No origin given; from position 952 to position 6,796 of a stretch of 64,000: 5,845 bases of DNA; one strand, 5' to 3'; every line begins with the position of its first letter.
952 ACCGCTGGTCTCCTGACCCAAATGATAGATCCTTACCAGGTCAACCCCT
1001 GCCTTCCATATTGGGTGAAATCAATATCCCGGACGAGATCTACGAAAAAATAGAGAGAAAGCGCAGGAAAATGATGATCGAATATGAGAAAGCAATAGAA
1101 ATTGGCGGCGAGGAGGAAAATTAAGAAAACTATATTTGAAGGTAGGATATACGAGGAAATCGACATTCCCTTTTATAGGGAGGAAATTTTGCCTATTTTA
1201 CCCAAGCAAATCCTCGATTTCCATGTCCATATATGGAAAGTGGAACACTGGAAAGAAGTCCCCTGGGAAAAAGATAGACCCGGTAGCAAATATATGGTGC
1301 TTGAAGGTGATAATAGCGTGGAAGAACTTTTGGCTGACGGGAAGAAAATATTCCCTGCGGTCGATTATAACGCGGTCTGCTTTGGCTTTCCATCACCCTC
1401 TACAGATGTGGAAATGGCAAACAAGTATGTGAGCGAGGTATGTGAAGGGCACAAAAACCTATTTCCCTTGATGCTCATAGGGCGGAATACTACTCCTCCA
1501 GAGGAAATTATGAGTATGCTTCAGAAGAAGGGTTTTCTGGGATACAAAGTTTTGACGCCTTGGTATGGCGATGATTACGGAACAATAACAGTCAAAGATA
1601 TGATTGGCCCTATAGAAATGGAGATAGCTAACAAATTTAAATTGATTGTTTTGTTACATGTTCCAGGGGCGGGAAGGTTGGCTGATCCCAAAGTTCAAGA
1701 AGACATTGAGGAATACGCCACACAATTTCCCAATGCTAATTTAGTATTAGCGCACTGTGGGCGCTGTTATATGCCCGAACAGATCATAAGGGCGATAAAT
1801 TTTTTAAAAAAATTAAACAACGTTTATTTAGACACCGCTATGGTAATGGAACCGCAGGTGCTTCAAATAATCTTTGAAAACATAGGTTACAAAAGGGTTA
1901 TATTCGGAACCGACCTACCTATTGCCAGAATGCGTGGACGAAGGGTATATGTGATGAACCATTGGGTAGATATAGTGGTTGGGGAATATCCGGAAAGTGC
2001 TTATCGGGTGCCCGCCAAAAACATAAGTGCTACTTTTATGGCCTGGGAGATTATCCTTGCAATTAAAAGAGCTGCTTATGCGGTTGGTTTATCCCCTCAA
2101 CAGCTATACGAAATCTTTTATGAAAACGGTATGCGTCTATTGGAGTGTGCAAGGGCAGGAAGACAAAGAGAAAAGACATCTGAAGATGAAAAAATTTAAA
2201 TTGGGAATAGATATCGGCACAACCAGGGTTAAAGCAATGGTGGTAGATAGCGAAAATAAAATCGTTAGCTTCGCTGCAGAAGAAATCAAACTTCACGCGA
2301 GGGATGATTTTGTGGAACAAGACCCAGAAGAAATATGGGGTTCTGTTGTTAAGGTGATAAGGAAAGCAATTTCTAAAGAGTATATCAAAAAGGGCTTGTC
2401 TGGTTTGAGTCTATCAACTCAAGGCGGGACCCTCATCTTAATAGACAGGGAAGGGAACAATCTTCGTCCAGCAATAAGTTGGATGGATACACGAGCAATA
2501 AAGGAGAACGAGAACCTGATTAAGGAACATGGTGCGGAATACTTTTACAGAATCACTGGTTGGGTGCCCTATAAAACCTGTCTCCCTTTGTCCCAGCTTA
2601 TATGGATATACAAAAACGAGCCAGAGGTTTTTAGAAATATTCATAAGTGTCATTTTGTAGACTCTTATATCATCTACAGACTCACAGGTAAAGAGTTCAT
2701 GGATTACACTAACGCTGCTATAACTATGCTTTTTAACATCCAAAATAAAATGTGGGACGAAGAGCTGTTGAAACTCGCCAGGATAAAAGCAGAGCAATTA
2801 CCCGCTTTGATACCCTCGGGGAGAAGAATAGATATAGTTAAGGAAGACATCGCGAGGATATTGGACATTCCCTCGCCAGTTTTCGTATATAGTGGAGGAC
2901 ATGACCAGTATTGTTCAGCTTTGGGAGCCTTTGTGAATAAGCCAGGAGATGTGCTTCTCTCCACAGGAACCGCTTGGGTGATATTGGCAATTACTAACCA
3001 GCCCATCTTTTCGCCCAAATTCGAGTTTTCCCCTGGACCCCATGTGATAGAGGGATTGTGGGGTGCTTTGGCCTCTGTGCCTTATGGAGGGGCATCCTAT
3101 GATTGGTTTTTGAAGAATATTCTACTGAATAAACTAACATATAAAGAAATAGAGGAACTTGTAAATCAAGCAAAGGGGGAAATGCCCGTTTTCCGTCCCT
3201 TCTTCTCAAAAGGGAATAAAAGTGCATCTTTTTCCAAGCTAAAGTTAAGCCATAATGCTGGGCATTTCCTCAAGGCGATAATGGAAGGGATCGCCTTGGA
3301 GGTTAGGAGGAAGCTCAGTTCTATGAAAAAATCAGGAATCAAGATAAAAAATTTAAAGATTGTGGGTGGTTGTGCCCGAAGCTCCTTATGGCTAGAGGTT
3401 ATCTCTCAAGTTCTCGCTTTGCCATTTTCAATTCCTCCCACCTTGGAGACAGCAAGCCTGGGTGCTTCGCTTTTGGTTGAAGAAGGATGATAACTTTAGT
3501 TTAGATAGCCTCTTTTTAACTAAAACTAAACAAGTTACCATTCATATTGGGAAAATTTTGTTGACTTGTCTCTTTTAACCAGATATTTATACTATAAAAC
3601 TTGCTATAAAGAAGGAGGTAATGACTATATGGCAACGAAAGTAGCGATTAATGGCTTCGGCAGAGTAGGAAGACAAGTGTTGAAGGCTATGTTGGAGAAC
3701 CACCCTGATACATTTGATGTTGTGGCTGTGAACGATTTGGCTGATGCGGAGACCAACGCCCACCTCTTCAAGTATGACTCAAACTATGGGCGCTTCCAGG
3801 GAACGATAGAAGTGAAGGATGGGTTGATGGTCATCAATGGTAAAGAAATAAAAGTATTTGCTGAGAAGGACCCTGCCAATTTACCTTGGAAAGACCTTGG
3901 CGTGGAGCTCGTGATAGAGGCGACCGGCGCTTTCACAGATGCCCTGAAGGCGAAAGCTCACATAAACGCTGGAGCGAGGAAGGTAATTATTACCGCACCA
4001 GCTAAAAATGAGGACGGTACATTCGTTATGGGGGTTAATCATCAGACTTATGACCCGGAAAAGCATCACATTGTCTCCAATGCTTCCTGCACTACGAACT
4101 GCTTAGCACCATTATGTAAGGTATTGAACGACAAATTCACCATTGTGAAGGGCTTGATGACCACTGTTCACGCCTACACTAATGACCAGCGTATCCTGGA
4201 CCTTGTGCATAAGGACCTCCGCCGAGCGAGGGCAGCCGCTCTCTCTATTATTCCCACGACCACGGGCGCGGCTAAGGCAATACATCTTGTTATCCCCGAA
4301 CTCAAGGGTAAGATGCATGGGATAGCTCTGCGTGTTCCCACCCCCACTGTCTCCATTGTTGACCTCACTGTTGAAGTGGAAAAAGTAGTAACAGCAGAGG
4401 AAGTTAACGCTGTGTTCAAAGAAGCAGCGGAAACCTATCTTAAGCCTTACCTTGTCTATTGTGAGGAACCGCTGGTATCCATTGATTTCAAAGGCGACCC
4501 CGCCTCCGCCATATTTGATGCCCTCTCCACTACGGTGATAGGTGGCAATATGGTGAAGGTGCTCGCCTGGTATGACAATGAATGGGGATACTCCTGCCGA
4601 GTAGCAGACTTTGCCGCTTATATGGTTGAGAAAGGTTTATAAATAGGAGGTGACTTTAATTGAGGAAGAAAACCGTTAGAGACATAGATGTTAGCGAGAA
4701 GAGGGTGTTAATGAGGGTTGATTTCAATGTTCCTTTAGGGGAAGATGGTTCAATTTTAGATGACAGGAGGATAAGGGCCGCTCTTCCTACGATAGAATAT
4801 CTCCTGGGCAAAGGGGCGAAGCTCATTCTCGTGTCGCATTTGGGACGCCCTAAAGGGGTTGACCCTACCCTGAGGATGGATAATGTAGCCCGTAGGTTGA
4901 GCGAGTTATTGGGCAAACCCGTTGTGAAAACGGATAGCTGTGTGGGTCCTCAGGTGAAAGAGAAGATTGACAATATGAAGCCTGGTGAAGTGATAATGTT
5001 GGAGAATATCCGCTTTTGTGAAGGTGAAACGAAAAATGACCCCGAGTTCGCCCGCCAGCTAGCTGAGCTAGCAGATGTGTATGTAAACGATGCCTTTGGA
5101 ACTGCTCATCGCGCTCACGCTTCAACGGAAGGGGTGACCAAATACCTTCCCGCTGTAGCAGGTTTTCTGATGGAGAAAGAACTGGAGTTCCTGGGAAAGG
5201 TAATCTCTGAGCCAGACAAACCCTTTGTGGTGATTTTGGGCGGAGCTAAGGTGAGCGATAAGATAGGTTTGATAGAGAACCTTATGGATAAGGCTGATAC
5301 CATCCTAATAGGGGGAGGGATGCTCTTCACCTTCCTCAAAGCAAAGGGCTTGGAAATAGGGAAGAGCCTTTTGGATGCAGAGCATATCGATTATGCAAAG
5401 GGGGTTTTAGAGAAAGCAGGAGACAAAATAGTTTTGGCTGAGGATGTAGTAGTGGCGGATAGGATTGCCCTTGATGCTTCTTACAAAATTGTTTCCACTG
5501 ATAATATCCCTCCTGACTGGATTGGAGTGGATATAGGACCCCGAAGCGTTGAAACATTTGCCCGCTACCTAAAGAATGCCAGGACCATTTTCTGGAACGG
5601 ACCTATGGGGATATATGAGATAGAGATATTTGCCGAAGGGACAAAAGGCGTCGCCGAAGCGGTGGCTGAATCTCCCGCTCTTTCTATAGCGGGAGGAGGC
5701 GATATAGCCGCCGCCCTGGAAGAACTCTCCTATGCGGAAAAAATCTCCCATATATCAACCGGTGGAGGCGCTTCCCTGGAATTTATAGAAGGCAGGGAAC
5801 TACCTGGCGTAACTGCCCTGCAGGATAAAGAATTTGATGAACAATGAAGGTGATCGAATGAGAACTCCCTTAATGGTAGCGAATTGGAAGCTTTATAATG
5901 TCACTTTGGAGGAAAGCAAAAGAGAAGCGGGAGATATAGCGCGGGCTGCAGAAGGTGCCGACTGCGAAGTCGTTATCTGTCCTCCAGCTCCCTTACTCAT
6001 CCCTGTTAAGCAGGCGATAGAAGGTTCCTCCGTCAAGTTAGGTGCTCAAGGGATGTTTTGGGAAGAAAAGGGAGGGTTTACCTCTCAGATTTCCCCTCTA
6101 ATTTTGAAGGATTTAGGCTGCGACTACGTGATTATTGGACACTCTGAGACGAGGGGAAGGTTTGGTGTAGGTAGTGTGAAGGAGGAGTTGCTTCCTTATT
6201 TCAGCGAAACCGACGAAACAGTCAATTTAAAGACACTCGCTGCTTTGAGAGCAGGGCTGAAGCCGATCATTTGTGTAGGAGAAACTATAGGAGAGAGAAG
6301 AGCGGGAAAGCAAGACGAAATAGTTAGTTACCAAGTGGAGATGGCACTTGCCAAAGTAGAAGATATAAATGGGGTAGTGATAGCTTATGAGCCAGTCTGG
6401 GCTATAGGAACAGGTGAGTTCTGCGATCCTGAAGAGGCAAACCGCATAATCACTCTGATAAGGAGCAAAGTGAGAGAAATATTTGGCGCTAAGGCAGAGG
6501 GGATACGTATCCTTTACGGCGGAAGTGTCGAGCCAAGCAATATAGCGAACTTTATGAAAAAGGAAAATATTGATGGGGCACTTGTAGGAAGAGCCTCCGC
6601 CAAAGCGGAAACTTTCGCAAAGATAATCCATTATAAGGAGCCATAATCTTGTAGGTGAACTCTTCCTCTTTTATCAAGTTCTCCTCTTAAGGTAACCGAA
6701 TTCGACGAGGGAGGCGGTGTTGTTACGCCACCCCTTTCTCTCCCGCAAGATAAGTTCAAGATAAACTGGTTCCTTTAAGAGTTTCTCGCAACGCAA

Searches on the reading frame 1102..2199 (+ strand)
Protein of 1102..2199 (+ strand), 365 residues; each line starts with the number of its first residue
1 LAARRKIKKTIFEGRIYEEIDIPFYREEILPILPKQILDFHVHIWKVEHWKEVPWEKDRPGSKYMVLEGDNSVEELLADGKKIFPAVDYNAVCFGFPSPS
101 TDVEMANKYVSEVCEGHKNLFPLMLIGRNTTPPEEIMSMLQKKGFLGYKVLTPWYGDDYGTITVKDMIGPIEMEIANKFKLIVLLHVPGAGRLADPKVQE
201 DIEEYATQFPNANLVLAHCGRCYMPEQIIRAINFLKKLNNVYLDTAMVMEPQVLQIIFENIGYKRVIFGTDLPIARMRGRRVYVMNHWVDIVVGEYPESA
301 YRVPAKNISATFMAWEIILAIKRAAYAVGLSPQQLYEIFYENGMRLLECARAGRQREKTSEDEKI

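Call 42: search_protein_families(library=pfam, proteins=[window:1102-2199:+], max_evalue=0.00001)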
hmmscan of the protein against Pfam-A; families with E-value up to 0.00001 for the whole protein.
window:1102-2199:+ (365 aa): 1 family
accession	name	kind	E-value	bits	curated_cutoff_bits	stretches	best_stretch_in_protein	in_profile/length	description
PF04909.20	Amidohydro_2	-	3.5e-17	63.5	26.4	1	39-346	2-286/289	Amidohydrolase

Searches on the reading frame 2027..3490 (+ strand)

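Call 42: search_protein_families(library=pfam, proteins=[window:2027-3490:+], max_evalue=0.00001)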
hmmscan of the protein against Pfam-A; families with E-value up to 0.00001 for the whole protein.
window:2027-3490:+ (487 aa): 2 families
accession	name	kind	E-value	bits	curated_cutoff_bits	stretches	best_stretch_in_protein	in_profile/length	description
PF00370.27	FGGY_N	-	4.4e-62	210.3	28.8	1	59-300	3-245/245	FGGY family of carbohydrate kinases, N-terminal domain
PF02782.22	FGGY_C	-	1.6e-18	67.7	27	1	311-483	3-193/198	FGGY family of carbohydrate kinases, C-terminal domain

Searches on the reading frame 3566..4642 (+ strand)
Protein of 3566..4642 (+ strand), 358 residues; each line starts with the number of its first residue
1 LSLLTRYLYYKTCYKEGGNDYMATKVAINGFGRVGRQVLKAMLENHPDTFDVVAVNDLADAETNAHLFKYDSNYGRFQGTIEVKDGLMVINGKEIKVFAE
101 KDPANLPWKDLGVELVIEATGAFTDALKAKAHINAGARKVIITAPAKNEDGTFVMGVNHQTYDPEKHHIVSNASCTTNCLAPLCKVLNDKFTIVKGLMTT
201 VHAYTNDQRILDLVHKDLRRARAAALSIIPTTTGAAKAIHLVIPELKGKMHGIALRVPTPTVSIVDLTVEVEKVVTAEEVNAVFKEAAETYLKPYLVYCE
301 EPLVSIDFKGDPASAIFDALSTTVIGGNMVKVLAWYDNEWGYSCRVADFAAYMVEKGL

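Call 42: search_protein_families(library=pfam, proteins=[window:3566-4642:+], max_evalue=0.00001)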
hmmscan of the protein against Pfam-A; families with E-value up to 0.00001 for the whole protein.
window:3566-4642:+ (358 aa): 2 families
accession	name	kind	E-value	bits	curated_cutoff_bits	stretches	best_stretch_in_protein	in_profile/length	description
PF02800.25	Gp_dh_C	-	6.5e-69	231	24.4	1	180-336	1-158/158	Glyceraldehyde 3-phosphate dehydrogenase, C-terminal domain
PF00044.30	Gp_dh_N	-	8.2e-39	132.4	31.7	1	25-125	2-100/101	Glyceraldehyde 3-phosphate dehydrogenase, NAD binding domain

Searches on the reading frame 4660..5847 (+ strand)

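Call 42: search_protein_families(library=pfam, proteins=[window:4660-5847:+], max_evalue=0.00001)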
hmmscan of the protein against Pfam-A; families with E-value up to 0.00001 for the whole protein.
window:4660-5847:+ (395 aa): 1 family
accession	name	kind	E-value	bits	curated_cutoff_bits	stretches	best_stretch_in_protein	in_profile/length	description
PF00162.24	PGK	-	2.8e-160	533.9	27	1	6-379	1-379/379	Phosphoglycerate kinase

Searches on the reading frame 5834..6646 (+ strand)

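Call 42: search_protein_families(library=pfam, proteins=[window:5834-6646:+], max_evalue=0.00001)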
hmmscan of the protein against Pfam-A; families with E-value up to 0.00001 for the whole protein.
window:5834-6646:+ (270 aa): 1 family
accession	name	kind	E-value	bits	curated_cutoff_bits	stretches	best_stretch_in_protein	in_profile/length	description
PF00121.24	TIM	-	6.2e-80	268.7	20.1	1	12-267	1-244/245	Triosephosphate isomerase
